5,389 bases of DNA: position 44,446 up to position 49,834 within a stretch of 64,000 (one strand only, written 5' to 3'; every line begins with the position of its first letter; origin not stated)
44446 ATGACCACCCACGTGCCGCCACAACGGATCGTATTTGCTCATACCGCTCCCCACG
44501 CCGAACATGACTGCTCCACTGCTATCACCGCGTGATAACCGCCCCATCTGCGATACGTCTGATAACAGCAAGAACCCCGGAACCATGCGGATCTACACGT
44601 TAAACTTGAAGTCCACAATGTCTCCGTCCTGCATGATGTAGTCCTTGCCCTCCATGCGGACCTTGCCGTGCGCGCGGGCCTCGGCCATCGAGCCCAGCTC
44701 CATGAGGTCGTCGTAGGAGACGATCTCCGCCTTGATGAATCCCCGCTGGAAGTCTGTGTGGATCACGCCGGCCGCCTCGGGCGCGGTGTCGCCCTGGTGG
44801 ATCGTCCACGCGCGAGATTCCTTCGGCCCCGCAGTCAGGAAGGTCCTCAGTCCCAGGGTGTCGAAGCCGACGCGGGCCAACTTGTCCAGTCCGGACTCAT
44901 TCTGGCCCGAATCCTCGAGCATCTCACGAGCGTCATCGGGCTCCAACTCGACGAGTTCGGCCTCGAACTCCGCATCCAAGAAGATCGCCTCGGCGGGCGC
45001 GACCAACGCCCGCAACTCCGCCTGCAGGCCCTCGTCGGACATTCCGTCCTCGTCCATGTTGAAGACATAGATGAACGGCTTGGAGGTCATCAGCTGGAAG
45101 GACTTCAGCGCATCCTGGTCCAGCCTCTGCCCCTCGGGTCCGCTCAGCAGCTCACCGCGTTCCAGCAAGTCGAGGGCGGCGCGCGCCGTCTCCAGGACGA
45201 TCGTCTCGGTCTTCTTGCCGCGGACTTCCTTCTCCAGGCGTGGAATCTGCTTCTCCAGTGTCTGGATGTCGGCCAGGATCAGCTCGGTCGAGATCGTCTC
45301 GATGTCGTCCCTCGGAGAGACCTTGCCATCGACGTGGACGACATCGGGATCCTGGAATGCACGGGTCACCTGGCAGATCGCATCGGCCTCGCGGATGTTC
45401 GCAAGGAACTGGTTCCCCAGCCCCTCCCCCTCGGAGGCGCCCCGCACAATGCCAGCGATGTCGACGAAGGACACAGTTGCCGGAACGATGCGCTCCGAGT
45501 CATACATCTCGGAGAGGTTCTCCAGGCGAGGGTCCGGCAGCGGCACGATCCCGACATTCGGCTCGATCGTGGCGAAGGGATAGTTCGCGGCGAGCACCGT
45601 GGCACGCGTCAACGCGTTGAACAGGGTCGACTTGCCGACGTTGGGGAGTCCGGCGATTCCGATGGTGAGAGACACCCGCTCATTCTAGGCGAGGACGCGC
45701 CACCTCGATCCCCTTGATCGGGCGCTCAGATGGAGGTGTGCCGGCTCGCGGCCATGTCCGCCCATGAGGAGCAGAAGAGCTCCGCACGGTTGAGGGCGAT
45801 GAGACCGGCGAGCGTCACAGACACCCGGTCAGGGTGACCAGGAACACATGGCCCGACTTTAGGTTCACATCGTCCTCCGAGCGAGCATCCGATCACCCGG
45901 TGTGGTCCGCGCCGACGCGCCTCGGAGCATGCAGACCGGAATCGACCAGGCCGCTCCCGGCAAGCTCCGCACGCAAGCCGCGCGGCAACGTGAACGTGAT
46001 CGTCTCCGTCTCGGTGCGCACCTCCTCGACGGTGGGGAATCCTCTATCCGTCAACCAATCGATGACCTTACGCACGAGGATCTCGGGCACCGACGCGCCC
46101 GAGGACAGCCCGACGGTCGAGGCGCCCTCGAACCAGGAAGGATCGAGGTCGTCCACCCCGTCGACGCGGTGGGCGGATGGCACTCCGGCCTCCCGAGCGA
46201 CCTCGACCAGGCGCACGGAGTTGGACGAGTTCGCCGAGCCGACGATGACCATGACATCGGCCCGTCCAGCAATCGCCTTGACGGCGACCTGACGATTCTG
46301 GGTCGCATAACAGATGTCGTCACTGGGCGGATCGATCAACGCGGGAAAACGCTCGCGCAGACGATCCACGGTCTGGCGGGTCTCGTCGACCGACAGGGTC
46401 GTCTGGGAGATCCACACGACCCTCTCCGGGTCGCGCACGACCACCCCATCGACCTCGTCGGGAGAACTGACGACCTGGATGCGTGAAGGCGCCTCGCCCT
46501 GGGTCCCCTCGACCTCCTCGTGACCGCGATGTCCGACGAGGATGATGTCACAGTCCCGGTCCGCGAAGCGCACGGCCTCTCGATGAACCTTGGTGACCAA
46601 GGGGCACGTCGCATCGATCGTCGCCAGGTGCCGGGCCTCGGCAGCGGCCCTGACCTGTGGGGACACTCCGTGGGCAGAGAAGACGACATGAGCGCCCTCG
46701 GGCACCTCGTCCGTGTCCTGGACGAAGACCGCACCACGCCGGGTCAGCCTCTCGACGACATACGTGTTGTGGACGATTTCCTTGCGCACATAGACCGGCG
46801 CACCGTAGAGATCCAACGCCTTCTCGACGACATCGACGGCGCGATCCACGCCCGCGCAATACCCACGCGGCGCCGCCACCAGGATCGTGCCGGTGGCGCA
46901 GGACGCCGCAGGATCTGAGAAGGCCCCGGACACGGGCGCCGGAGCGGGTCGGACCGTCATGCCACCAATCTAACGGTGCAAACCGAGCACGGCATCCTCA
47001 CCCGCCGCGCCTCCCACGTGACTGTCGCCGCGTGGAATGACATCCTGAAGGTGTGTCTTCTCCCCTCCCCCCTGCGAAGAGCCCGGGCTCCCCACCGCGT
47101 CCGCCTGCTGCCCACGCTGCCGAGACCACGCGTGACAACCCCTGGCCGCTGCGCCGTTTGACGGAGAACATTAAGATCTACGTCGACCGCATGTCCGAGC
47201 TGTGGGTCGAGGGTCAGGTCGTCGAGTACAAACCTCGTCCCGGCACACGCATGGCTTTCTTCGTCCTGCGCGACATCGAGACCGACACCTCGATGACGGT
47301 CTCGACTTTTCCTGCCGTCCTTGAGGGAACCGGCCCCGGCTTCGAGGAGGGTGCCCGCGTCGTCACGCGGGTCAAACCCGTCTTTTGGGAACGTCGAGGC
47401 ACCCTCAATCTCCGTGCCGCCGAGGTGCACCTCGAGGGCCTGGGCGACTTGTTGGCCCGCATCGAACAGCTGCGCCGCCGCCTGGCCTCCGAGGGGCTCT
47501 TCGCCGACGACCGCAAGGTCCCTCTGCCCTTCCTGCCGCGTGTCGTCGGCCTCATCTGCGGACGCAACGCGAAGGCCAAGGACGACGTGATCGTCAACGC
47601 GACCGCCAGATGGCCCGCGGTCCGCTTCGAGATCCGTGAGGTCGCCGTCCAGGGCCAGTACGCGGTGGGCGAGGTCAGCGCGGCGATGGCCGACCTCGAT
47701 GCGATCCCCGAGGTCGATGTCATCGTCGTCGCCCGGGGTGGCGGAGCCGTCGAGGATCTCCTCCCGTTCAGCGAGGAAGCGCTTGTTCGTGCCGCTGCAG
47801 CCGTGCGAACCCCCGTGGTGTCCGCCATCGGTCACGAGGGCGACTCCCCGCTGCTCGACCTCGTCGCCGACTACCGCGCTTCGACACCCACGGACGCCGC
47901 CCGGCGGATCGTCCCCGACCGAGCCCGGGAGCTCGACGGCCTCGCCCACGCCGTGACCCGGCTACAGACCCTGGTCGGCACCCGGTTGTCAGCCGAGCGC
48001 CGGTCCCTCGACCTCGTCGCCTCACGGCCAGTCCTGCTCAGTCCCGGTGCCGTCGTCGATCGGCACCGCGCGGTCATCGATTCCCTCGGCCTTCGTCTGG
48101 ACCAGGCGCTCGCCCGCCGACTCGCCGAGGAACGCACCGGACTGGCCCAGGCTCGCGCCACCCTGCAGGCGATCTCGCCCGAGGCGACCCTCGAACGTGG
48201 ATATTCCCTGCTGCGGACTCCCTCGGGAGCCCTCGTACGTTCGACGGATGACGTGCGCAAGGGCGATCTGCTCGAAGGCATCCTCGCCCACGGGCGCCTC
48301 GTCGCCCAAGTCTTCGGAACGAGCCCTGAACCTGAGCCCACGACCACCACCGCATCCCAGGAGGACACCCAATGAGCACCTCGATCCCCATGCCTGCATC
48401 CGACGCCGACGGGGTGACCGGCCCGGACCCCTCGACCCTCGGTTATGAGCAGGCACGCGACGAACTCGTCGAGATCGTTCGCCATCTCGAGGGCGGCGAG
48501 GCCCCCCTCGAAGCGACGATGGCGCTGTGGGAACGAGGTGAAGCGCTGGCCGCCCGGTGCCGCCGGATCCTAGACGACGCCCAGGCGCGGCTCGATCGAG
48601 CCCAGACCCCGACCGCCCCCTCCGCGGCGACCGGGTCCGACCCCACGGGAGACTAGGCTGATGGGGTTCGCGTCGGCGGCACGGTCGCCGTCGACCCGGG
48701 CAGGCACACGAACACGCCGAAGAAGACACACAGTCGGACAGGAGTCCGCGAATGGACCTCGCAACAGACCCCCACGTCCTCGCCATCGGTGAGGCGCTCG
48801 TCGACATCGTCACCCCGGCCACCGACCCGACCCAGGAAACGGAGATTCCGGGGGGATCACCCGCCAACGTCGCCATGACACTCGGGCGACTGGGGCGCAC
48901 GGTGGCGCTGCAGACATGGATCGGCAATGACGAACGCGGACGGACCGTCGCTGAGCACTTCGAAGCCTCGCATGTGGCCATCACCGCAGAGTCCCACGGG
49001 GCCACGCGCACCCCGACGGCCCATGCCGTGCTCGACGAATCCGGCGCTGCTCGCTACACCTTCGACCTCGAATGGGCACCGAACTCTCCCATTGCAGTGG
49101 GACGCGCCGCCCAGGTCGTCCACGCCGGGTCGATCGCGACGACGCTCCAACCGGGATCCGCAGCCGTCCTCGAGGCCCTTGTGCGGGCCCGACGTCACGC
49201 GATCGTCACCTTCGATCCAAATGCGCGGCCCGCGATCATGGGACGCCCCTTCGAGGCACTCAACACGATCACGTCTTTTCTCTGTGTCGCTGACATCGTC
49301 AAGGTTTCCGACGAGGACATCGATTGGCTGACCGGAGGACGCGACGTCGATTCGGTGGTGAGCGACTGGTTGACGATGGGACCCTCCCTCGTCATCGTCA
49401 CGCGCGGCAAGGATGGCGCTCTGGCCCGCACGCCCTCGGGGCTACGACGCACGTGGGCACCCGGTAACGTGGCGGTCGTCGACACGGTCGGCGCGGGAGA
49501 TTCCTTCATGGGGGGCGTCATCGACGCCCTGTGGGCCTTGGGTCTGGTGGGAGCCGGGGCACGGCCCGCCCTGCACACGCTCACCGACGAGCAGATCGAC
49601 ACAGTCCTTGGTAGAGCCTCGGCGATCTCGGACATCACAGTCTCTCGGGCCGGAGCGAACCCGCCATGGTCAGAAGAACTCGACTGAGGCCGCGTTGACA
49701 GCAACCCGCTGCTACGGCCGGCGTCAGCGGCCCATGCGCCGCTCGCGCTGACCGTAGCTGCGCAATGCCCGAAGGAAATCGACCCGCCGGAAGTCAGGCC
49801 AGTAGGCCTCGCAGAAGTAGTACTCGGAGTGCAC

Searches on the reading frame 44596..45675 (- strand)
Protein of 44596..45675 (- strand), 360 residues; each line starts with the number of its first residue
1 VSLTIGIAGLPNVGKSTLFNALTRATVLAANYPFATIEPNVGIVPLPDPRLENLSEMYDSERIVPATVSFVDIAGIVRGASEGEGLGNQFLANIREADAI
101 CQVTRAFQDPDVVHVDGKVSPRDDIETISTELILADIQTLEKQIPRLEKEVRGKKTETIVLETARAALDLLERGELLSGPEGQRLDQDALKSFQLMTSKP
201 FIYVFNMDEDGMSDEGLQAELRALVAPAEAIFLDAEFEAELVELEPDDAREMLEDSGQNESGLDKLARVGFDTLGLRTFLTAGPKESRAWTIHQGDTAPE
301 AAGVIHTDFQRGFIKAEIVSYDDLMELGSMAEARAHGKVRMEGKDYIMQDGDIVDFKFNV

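Call 55: search_protein_families(library=pfam, proteins=[window:44596-45675:-], max_evalue=0.00001)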
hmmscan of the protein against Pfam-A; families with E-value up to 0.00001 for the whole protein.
window:44596-45675:- (360 aa): 3 families
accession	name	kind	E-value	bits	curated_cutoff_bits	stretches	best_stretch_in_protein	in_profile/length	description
PF06071.19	YchF-GTPase_C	-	8.5e-39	132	27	1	276-359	1-84/84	Protein of unknown function (DUF933)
PF01926.29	MMR_HSR1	-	5.1e-21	75.3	21.9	1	4-110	1-86/113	50S ribosome-binding GTPase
PF02421.24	FeoB_N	-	4.5e-08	33.2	27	1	4-44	2-42/156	Ferrous iron transport protein B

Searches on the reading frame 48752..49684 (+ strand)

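Call 55: search_protein_families(library=pfam, proteins=[window:48752-49684:+], max_evalue=0.00001)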
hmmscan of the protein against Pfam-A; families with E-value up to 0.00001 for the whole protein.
window:48752-49684:+ (311 aa): 1 family
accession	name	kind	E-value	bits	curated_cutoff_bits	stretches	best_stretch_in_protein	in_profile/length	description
PF00294.29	PfkB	-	5.5e-36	124.9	25.8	1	8-306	3-299/302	pfkB family carbohydrate kinase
